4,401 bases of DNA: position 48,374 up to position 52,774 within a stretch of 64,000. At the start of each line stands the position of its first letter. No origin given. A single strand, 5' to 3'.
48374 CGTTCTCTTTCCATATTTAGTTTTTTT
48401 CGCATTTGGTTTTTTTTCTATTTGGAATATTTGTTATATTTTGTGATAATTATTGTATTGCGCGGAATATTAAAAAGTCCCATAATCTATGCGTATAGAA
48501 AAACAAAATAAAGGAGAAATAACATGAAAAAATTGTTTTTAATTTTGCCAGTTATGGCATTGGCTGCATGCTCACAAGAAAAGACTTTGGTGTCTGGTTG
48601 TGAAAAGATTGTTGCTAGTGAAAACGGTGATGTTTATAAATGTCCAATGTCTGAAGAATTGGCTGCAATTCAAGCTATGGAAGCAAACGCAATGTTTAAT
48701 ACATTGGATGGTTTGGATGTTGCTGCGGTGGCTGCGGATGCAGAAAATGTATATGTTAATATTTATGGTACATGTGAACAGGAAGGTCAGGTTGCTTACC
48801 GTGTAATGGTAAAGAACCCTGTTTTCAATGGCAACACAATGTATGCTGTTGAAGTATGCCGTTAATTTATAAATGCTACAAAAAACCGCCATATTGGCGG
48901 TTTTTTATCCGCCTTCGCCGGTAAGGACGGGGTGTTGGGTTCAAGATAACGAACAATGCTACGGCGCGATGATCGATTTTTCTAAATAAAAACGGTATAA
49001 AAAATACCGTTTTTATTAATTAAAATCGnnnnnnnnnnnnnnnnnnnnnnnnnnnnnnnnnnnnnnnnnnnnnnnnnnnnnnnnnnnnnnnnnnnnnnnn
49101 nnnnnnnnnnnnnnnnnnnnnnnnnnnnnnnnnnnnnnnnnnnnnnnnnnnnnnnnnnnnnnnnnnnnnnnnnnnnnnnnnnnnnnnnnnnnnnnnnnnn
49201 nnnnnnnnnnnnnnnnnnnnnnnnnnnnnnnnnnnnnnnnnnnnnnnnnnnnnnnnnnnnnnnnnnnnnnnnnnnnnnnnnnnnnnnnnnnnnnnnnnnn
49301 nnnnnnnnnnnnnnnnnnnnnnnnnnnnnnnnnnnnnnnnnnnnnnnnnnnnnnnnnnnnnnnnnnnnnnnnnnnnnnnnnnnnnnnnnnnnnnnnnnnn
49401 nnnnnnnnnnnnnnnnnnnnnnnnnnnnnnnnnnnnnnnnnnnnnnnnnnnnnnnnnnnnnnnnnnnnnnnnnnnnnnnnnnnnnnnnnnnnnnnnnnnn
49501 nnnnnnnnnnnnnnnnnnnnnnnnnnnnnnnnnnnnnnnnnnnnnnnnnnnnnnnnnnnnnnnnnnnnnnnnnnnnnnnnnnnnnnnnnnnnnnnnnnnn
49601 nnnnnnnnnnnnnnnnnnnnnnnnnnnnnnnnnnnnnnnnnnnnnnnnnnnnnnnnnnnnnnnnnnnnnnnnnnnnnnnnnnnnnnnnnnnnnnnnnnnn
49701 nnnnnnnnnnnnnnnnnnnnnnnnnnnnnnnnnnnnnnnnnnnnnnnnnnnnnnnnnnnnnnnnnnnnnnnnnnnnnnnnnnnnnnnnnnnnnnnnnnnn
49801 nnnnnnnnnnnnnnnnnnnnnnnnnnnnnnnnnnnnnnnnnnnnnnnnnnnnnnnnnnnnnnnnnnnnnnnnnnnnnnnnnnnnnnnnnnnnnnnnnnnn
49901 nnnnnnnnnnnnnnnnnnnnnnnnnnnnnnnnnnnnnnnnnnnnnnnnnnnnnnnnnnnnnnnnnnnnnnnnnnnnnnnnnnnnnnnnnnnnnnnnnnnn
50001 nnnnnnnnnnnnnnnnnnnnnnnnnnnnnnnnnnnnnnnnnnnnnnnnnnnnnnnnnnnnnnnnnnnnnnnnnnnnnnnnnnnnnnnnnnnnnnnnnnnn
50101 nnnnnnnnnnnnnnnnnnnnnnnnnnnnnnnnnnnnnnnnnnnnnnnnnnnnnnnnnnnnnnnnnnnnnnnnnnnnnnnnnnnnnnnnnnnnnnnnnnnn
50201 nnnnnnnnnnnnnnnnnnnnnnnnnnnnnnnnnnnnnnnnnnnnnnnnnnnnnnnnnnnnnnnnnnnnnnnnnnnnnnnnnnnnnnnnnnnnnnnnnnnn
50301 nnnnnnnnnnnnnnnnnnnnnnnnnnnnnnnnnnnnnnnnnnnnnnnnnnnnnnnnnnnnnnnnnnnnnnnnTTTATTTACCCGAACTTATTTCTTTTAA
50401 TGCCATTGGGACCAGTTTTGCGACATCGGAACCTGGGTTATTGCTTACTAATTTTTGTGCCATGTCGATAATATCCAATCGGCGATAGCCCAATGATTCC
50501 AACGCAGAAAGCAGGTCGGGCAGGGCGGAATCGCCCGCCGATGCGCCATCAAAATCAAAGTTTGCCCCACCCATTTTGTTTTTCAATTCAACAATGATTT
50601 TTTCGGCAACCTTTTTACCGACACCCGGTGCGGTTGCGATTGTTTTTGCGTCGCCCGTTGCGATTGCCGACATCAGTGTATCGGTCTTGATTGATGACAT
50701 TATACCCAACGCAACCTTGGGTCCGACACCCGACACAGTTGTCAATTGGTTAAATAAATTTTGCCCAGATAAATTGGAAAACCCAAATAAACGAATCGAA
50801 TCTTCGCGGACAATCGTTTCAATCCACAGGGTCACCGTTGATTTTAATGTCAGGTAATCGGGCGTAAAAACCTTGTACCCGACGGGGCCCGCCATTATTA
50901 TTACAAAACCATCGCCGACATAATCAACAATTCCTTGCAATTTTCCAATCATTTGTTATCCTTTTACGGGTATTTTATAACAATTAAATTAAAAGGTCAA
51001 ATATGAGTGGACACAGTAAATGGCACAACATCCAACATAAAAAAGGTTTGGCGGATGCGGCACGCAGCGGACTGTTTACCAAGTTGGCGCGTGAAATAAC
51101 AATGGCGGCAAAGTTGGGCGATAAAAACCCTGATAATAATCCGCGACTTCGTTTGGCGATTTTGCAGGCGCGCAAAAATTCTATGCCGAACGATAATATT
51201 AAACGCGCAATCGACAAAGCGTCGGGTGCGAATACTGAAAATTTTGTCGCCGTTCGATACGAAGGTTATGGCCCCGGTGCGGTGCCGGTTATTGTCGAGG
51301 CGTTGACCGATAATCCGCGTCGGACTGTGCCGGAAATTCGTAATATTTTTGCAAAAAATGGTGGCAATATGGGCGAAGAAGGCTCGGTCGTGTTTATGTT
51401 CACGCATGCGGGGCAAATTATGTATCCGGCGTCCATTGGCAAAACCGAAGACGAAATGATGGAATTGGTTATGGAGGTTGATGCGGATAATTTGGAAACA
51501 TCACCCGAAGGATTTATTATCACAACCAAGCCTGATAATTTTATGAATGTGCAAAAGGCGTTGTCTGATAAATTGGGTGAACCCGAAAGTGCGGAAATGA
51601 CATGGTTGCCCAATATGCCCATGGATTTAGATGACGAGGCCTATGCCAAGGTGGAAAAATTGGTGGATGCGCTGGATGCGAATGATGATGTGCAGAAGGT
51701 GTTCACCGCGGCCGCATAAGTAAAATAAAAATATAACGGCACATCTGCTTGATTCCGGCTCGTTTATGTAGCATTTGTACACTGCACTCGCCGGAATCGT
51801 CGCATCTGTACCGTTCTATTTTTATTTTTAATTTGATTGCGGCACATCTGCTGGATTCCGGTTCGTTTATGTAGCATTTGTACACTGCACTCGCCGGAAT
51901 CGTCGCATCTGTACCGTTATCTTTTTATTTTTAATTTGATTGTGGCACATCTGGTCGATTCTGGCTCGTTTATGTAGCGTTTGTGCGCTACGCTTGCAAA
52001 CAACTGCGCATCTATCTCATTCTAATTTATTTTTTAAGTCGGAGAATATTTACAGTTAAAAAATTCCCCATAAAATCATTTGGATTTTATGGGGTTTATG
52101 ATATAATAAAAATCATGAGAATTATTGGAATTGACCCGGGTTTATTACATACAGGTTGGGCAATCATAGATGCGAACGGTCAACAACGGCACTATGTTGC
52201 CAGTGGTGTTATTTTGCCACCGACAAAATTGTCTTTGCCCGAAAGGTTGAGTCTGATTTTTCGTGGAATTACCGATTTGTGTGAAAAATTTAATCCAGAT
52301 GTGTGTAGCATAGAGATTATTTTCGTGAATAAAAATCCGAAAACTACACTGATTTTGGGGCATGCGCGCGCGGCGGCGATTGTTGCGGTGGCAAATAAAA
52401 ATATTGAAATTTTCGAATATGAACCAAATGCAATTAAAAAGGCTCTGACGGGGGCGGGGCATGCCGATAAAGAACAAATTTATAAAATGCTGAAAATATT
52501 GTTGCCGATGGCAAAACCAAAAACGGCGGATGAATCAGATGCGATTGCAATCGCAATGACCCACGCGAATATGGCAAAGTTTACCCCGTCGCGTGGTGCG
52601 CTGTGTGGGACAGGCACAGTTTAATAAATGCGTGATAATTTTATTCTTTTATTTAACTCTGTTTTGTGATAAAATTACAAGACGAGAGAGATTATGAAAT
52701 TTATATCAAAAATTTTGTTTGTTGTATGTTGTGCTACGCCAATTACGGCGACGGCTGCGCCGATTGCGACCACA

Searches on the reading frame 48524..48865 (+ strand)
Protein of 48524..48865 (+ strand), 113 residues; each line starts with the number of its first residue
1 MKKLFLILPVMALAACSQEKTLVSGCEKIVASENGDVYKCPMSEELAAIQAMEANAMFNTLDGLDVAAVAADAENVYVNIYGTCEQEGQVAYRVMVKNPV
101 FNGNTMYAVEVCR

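Call 11: search_protein_families(library=pfam, proteins=[window:48524-48865:+], max_evalue=0.01)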
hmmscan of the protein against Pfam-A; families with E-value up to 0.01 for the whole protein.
window:48524-48865:+ (113 aa): 0 families

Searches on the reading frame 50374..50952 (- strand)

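Call 11: search_protein_families(library=pfam, proteins=[window:50374-50952:-], max_evalue=0.01)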
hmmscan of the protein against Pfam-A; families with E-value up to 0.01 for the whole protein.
window:50374-50952:- (192 aa): 6 families
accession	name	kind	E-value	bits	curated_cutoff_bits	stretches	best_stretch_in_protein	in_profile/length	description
PF14520.12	HHH_5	-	5.3e-16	59.3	27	1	67-124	1-56/57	Helix-hairpin-helix domain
PF01330.27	RuvA_N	-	3.4e-14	53.1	23.6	1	1-57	1-61/61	RuvA N terminal domain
PF00633.29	HHH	-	4.4e-07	29.9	24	0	101-120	9-28/30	Helix-hairpin-helix motif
PF07499.19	RuvA_C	-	8.7e-06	26.6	24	1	143-189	2-47/47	RuvA, C-terminal domain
PF12826.13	HHH_2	-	0.0032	18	27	0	67-91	34-58/64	Helix-hairpin-helix motif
PF12836.13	HHH_3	-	0.0053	17.3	27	0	101-120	12-31/65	Helix-hairpin-helix motif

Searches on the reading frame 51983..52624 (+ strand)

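Call 33: search_protein_families(library=pfam, proteins=[window:51983-52624:+], max_evalue=0.0001)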
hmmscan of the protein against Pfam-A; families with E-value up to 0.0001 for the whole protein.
window:51983-52624:+ (213 aa): 1 family
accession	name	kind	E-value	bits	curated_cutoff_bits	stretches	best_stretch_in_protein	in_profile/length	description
PF02075.23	RuvC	-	6.2e-44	149.9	22.2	1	47-194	1-148/148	Crossover junction endodeoxyribonuclease RuvC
